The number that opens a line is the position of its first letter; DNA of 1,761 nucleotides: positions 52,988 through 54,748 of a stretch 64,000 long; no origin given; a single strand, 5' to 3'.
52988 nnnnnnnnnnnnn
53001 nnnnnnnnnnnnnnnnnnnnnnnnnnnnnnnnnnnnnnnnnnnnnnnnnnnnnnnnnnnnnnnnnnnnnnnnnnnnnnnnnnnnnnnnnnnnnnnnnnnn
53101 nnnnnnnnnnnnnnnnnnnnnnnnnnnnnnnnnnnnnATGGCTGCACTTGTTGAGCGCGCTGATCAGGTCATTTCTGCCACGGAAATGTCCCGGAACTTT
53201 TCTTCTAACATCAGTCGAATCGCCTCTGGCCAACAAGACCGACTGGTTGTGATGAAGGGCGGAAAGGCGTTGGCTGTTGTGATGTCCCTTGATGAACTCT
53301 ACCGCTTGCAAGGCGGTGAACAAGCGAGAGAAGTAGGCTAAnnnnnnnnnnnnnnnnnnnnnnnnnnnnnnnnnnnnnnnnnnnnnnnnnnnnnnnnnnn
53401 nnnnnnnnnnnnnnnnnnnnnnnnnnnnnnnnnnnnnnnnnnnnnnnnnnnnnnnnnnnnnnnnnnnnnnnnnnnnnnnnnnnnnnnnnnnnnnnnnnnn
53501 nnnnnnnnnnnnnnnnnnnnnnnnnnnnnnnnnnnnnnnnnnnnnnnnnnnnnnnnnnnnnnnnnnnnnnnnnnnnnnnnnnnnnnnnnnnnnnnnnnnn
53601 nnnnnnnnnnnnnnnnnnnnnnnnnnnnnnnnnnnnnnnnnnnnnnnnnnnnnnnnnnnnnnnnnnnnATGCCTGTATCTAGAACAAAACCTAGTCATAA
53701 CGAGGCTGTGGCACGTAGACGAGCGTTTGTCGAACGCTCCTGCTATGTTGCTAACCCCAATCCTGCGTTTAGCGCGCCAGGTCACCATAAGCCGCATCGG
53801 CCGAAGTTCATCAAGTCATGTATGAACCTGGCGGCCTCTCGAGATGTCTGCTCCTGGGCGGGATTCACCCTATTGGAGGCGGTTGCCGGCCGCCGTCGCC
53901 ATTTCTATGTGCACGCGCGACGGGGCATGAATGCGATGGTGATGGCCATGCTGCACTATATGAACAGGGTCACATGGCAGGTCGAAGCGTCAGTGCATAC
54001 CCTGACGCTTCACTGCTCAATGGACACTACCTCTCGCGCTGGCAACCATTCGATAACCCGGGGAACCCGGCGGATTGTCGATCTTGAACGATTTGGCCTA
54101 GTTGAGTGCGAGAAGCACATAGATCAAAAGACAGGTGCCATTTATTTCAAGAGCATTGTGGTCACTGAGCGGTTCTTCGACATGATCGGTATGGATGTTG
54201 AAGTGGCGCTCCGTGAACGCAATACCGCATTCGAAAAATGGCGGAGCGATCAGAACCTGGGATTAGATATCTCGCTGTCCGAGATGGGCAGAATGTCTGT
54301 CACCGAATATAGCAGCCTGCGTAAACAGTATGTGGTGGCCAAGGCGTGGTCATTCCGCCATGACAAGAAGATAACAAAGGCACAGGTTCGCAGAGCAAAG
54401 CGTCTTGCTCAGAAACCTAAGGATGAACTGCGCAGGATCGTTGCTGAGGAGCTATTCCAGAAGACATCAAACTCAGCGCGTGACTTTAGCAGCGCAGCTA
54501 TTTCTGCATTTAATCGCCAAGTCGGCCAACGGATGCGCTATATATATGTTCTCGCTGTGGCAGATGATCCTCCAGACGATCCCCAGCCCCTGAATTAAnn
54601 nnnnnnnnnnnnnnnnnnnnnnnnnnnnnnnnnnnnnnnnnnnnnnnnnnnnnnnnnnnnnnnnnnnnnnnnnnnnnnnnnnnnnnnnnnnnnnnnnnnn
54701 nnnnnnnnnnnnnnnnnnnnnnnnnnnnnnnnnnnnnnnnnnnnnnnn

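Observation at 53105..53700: IncFII-like replication control region with a Phd/YefM-like protein in the CopB position and a leader ORF overlapping repA1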

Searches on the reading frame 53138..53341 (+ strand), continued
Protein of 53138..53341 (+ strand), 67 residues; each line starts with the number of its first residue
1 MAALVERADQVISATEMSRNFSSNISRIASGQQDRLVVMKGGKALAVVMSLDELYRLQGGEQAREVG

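Call 88: fold_search(model_id=the predicted structure, library=pdb)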
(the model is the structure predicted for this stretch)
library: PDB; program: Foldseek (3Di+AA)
matches with E <= 10: 826; with E <= 0.001: 0
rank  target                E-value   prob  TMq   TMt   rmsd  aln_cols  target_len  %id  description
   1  2a6q_B                4.0e-03  1.00  0.64  0.72   2.6        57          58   23  Crystal structure of YefM-YoeB complex (released 2005-08-23)
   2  7v6w_A                9.8e-03  1.00  0.63  0.71   2.3        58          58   14  Crystal structure of heterohexameric Sa2YoeB-Sa2YefM complex bound to 26bp-DNA (released 2021-12-15)
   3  7v5y_B                1.2e-02  1.00  0.63  0.52   2.7        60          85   15  Crystal structure of hexameric complex of Sa2YoeB-Sa2YefM toxin-antitoxin from Staphylococcus aureus (released 2021-12-15)
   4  2odk_D                1.3e-02  1.00  0.63  0.77   1.8        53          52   21  Putative prevent-host-death protein from Nitrosomonas europaea (released 2007-01-23)
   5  2a6q_A                1.3e-02  1.00  0.64  0.52   1.8        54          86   24  Crystal structure of YefM-YoeB complex (released 2005-08-23)
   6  3g5o_A                1.5e-02  1.00  0.69  0.52   1.8        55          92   18  The crystal structure of the toxin-antitoxin complex RelBE2 (Rv2865-2866) from Mycobacterium tuberculosis (released 2009-04-14)
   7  3cto_A                2.1e-02  0.99  0.51  0.51   5.4        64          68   23  Crystal Structure of M. tuberculosis YefM antitoxin (released 2008-12-02)
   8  8yxv_C                2.2e-02  1.00  0.63  0.70   2.8        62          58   14  Toxin-antitoxin complex from Streptococcus pneumoniae (released 2025-04-09)
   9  2odk_A                2.6e-02  1.00  0.59  0.74   2.0        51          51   22  Putative prevent-host-death protein from Nitrosomonas europaea (released 2007-01-23)
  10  7v5y_A                2.6e-02  1.00  0.58  0.67   2.0        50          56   16  Crystal structure of hexameric complex of Sa2YoeB-Sa2YefM toxin-antitoxin from Staphylococcus aureus (released 2021-12-15)
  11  6l8e_J                2.9e-02  1.00  0.66  0.73   2.1        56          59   11  Crystal structure of heterohexameric YoeB-YefM complex bound to 26bp-DNA (released 2020-09-02)
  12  8yxv_I                2.9e-02  1.00  0.63  0.72   2.7        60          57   15  Toxin-antitoxin complex from Streptococcus pneumoniae (released 2025-04-09)
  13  6l8e_A                3.2e-02  1.00  0.68  0.56   1.8        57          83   12  Crystal structure of heterohexameric YoeB-YefM complex bound to 26bp-DNA (released 2020-09-02)
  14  6l8e_B                3.2e-02  1.00  0.64  0.76   1.8        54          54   13  Crystal structure of heterohexameric YoeB-YefM complex bound to 26bp-DNA (released 2020-09-02)
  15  9g12_C                3.6e-02  1.00  0.68  0.53   1.5        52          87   19  Mycobacterium tuberculosis RelBE1 toxin-antitoxin system; rv1247c (relB1 antitoxin), rv1246c (relE1 toxin) (released 2025-12-17)
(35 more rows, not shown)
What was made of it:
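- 53138..53341 (+): Solo Phd/YefM-fold protein of 67 aa, lacking the C-terminal toxin-binding tail. Candidate transcriptional repressor in the CopB/RepC/CopG position. Fold search top hits are YefM and Phd (call 88).
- On Phd/YefM antitoxin (Pfam PF02604): Nearly all of the top ~40 Foldseek PDB matches are YefM/Phd/RelB-type antitoxins, with probability about 1.0 and TM 0.6-0.7 (call 88).
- Closest known: Phd/YefM antitoxins of type II toxin-antitoxin modules. Same: The N-terminal DNA-binding and dimerisation domain has the same fold (call 88).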

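Call 95: search_protein_families(library=pfam, proteins=[L003:1784-2860:+], max_evalue=0.01)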
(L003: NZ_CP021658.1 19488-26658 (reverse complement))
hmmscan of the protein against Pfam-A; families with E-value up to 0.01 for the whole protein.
L003:1784-2860:+ (358 aa): 3 families
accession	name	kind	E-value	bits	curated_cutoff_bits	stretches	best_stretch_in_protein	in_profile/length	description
PF02195.25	ParB_N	-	2.6e-14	53.5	26.3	1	35-133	2-94/95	ParB N-terminal domain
PF17762.8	HTH_ParB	-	0.00082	19.9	22.6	1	138-190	3-53/102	ParB HTH domain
PF08535.16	KorB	-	0.0072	16.7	22.3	0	161-213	7-58/89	KorB domain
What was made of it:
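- Closest known: KorB. Different: Binding by ParB is not shown, and the ParB proteins give only a sub-threshold KorB-domain hit (call 95).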

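Call 104: search_dna_similar(query=L003:1784-2860:+, collection=plasmids, mode=protein, max_rows=45, max_evalue=1e-20)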
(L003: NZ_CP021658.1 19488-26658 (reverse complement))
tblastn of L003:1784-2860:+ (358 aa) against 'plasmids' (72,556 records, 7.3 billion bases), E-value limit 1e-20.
Records with a match: 7; places in all: 8; records where one place covers at least 80% of the query: 5.
Best place of each record, by identity: >=99% 1; 80-90% 3; <60% 3.
By first word of the organism name: Aeromonas 6; Vibrio 1.
By predicted mobility (MOB-suite, as given by PLSDB): non-mobilizable 5; mobilizable 2.
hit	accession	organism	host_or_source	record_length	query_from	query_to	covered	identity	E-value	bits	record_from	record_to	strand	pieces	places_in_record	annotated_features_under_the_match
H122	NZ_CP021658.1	Aeromonas salmonicida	culture,rock biofilm and bottom ...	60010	1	358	100%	100.0%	0e+0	701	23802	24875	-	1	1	ParB/RepB/Spo0J family partition protein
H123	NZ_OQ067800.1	Aeromonas salmonicida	-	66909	1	358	100%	87.7%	0e+0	605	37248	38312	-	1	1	ParB/RepB/Spo0J family partition protein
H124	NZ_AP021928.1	Aeromonas caviae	-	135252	1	358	100%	86.6%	0e+0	593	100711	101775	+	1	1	ParB/RepB/Spo0J family partition protein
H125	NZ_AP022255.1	Aeromonas caviae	-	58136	1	358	100%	84.6%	0e+0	599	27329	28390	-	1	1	ParB/RepB/Spo0J family partition protein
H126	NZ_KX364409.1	Aeromonas salmonicida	-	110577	2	355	99%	41.5%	3e-81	276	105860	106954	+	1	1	ParB/RepB/Spo0J family partition protein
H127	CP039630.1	Aeromonas caviae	sludge,cell culture,sludge from ...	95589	2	264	73%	47.6%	6e-72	250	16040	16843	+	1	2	ParB/RepB/Spo0J family partition protein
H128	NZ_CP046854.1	Vibrio fluvialis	-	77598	1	272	76%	31.9%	4e-29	125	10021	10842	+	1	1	ParB/RepB/Spo0J family partition protein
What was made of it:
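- The ParB link rests on a single loss event (call 104).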

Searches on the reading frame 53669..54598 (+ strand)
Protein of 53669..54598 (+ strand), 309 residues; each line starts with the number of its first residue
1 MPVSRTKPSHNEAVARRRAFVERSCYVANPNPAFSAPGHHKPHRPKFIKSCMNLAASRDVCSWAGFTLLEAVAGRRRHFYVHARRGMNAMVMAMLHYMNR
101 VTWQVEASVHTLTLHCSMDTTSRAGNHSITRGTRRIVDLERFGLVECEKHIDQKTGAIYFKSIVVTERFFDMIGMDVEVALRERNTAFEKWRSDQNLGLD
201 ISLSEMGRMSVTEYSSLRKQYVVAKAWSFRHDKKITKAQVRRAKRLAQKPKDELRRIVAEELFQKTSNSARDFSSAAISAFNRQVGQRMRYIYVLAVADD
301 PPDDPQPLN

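Call 3: search_protein_families(library=pfam, proteins=[window:53669-54598:+], max_evalue=0.1)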
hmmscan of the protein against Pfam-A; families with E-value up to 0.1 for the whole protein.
window:53669-54598:+ (309 aa): 2 families
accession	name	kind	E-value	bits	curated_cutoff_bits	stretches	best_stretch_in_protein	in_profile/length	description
PF02387.20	IncFII_repA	-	2.4e-33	116.2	22.9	1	23-294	2-270/275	IncFII RepA protein family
PF14160.11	FAM110_C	-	0.061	14.8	27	0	163-204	19-59/114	Centrosome-associated C terminus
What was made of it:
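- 53669..54598 (+): repA, an initiator of the IncFII/IncL-M family, 309 aa. Pfam IncFII_repA 116.2 bits (call 3).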

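Call 9: search_dna_similar(query=window:53669-54598:+, collection=plasmids, mode=protein, max_rows=60, rows=spread)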
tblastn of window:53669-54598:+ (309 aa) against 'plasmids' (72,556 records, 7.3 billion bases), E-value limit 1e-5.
The search stops at 5000 records and this limit was reached: more records match than are counted here, and every count below describes the 5000 best-scoring records only.
Records with a match: at least 5000; places in all: 5110; records where one place covers at least 80% of the query: 212.
Best place of each record, by identity: >=99% 2; <60% 4998.
By first word of the organism name: Klebsiella 2100; Escherichia 1718; Salmonella 504; Shigella 183; Enterobacter 131; Yersinia 95; Citrobacter 72; Buchnera 67; Serratia 58; Raoultella 17; and 21 more.
By predicted mobility (MOB-suite, as given by PLSDB): conjugative 3670; non-mobilizable 671; mobilizable 659.
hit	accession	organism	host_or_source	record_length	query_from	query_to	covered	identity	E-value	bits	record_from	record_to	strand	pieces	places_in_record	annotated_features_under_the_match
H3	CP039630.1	Aeromonas caviae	sludge,cell culture,sludge from ...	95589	1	309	100%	99.4%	0e+0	594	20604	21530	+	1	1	hypothetical protein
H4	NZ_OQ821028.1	Enterobacter hormaechei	-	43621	25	262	77%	33.2%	6e-27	118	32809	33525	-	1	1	repA: plasmid replication initiator RepA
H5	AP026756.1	Escherichia coli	Homo sapiens,feces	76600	27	296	87%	25.4%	1e-8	64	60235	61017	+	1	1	replication initiation protein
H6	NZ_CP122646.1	Escherichia coli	Sus scrofa,feces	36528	27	296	87%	24.6%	6e-8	61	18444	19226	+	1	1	repA: incFII family plasmid replication initiator RepA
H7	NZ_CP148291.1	Escherichia coli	Cat,single cell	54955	27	229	66%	28.7%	3e-9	66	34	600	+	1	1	repA: incFII family plasmid replication initiator RepA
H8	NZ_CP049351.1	Escherichia coli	Chicken,single cell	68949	27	233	67%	28.0%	7e-8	61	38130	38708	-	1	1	repA: incFII family plasmid replication initiator RepA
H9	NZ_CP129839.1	Klebsiella pneumoniae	Homo sapiens,whole organism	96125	27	233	67%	28.0%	7e-8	61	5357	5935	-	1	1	repA: incFII family plasmid replication initiator RepA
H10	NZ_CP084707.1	Klebsiella pneumoniae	Homo sapiens,whole organism,blood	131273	27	233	67%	28.0%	7e-8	61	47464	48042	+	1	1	repA: incFII family plasmid replication initiator RepA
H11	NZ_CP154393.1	Klebsiella pneumoniae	pure culture,sputum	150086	27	233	67%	28.0%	7e-8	61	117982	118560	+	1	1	repA: incFII family plasmid replication initiator RepA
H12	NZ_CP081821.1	Klebsiella pneumoniae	Homo sapiens,sputum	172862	27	233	67%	28.0%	7e-8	61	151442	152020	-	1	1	repA: incFII family plasmid replication initiator RepA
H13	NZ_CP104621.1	Escherichia coli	cell culture,chicken feces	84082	27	233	67%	28.0%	8e-8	61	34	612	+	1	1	repA: incFII family plasmid replication initiator RepA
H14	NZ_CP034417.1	Klebsiella pneumoniae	blood,blood specimen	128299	27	233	67%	28.0%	8e-8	61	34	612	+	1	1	repA: incFII family plasmid replication initiator RepA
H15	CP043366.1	Klebsiella pneumoniae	Homo sapiens,Pure Culture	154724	27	233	67%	28.0%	8e-8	61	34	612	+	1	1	repA: incFII family plasmid replication initiator RepA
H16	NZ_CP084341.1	Yersinia pestis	marmot,spleen sample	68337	27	229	66%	28.4%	3e-9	66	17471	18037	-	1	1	repA: incFII family plasmid replication initiator RepA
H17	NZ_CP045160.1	Yersinia pestis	Cell culture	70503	27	229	66%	28.4%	4e-9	65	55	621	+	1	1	repA: incFII family plasmid replication initiator RepA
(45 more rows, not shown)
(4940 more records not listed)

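Call 42: search_protein_families(library=ncbifam, proteins=[window:53669-54598:+], max_evalue=0.1)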
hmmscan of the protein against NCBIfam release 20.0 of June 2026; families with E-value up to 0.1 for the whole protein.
window:53669-54598:+ (309 aa): 4 families
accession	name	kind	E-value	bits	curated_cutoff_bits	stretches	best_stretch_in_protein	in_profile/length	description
NF040977.1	RepA_IncFII_LM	equivalog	1.4e-43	149.6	70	1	29-291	2-263/266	plasmid replication initiator RepA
NF010313.0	PRK13750.1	subfamily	4.3e-17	62.1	478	1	26-292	13-270/287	replication protein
TIGR03474.1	incFII_RepA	equivalog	1.9e-16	60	446.9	1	27-293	4-261/275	incFII family plasmid replication initiator RepA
NF049932.1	TranspRegBtr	equivalog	0.028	13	900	1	183-273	167-251/531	bacillibactin transport transcriptional regulator Btr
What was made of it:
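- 53669..54598 (+): NCBIfam NF040977 149.6 bits against a cutoff of 70 (call 42).
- On IncFII/IncL-M RepA initiators (Pfam PF02387, NCBIfam NF040977): The narrower incFII_RepA equivalog TIGR03474 gives only 60 bits against a cutoff of 446.9 (call 42).
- Checked: RepA hits Pfam IncFII_repA at 116 bits (call 3) and NCBIfam RepA_IncFII_LM at 149.6 bits against a cutoff of 70 (call 42).
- RepA family: calls 3, 42.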

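Call 43: get_annotated_region(hit=H4, flank=2500)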
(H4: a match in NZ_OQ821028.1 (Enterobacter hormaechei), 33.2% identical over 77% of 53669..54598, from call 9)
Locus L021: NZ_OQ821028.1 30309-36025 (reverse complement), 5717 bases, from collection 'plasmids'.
description: Enterobacter hormaechei subsp. hoffmannii strain 06C15CRGN002 plasmid p06C15002_B_KPC, complete sequence
organism: Enterobacter hormaechei (NCBI taxid 1812934)
taxonomy: Bacteria; Pseudomonadota; Gammaproteobacteria; Enterobacterales; Enterobacteriaceae; Enterobacter; Enterobacter hormaechei
host: -; source: -; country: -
typing (MOB-suite, as given by PLSDB): mobilizable; replicon rep_cluster_1367; relaxase MOBC
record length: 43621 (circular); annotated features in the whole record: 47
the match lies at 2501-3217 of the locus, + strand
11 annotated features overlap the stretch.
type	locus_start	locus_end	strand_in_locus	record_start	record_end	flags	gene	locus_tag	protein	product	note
CDS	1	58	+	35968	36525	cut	-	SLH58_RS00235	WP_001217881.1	recombinase family protein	GO:0006310 - DNA recombination [Evidence IEA]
CDS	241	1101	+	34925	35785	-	-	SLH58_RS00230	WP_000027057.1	broad-spectrum class A beta-lactamase TEM-1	-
predicted_resistance_gene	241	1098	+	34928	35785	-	blaTEM-1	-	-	broad-spectrum class A beta-lactamase TEM-1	predicted by amrfinderplus; class BETA-LACTAM; identity 100.0%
CDS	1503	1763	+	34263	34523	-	-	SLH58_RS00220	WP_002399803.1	hypothetical protein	-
CDS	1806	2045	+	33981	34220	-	-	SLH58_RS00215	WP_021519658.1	hypothetical protein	-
CDS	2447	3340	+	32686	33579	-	repA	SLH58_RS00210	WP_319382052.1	plasmid replication initiator RepA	-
CDS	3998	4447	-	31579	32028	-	-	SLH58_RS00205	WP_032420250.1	hypothetical protein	-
CDS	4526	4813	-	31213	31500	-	-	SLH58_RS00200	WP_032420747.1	hypothetical protein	-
CDS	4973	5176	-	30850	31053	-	-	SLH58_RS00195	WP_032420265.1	hypothetical protein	-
CDS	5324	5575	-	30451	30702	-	-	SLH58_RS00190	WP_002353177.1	hypothetical protein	-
CDS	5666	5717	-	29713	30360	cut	-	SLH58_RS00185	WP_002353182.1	division plane positioning ATPase MipZ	-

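Call 45: search_protein_families(library=pfam, proteins=[L021:1806-2045:+, L021:1503-1763:+, L021:2447-3340:+], max_evalue=0.1)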
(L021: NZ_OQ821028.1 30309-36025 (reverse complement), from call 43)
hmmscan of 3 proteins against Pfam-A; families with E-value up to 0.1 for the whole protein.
L021:1806-2045:+ (79 aa): 2 families
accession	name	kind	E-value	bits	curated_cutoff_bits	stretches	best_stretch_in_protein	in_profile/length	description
PF04977.20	DivIC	-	0.014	15.7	28.9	1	31-71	11-51/80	Septum formation initiator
PF07795.16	DUF1635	-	0.022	15.1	27.2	1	39-75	28-64/223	Protein of unknown function (DUF1635)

L021:1503-1763:+ (86 aa): 0 families

L021:2447-3340:+ (297 aa): 2 families
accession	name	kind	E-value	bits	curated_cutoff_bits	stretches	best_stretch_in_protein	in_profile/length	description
PF02387.20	IncFII_repA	-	1.4e-53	182.6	22.9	1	17-289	2-274/275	IncFII RepA protein family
PF03477.21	ATP-cone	-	0.041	14.9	25.8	1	230-290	14-69/88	ATP cone domain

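Call 50: search_dna_similar(query=L021:2447-3340:+, collection=plasmids, mode=protein, max_rows=40, rows=spread, max_evalue=1e-30)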
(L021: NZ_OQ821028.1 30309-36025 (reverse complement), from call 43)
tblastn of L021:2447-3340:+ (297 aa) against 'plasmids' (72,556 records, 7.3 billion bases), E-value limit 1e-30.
Records with a match: 215; places in all: 224; records where one place covers at least 80% of the query: 199.
Best place of each record, by identity: >=99% 53; 95-99% 31; 60-80% 2; <60% 129.
By first word of the organism name: Escherichia 61; Buchnera 47; Klebsiella 38; Enterobacter 30; Citrobacter 14; Serratia 11; Sodalis 4; Salmonella 2; Phytobacter 1; Leclercia 1; and 6 more.
By predicted mobility (MOB-suite, as given by PLSDB): non-mobilizable 123; mobilizable 84; conjugative 8.
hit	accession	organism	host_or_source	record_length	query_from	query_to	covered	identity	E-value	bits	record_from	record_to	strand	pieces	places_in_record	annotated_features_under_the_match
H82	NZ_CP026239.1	Citrobacter freundii complex sp. CFNIH9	-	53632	1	297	100%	99.7%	0e+0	570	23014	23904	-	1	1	repA: plasmid replication initiator RepA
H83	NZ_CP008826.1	Enterobacter cloacae ECNIH2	sink drain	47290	1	297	100%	99.7%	0e+0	570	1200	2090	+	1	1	repA: plasmid replication initiator RepA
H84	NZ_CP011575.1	Klebsiella pneumoniae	Homo sapiens,sputum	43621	1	297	100%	99.7%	0e+0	570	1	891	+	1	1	repA: plasmid replication initiator RepA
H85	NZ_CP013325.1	Klebsiella pneumoniae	Homo sapiens,respiratory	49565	1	297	100%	99.7%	0e+0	570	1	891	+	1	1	repA: plasmid replication initiator RepA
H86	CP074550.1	Enterobacter cloacae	Homo sapiens,urine cc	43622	1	297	100%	99.7%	0e+0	570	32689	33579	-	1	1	hypothetical protein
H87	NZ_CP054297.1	Citrobacter freundii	Homo sapiens,urine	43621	1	297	100%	99.7%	0e+0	570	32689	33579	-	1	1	repA: plasmid replication initiator RepA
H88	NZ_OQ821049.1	Escherichia coli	-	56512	1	297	100%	99.7%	0e+0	570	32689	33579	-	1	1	repA: plasmid replication initiator RepA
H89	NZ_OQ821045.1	Citrobacter freundii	-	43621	1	297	100%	99.7%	0e+0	570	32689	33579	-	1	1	repA: plasmid replication initiator RepA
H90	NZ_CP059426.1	Enterobacter hormaechei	Homo sapiens,decubitus swab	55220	1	297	100%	99.3%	0e+0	568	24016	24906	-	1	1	repA: plasmid replication initiator RepA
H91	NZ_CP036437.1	Citrobacter sp. ABFQG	-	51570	1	297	100%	99.0%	0e+0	571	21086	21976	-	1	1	repA: plasmid replication initiator RepA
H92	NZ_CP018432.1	Klebsiella pneumoniae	Homo sapiens,wound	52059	1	297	100%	99.0%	0e+0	571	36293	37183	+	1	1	repA: plasmid replication initiator RepA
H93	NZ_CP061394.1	Klebsiella pneumoniae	Homo sapiens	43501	1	297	100%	99.0%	0e+0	571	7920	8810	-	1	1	repA: plasmid replication initiator RepA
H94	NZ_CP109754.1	Enterobacter roggenkampii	whole organism,Sink Drain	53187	1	297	100%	99.0%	0e+0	571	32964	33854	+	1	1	repA: plasmid replication initiator RepA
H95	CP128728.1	Klebsiella pneumoniae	Homo sapiens,bile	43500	1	297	100%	99.0%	0e+0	571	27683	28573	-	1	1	repA: plasmid replication initiator RepA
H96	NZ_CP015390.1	Klebsiella pneumoniae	Homo sapiens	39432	1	297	100%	98.3%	0e+0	561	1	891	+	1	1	repA: plasmid replication initiator RepA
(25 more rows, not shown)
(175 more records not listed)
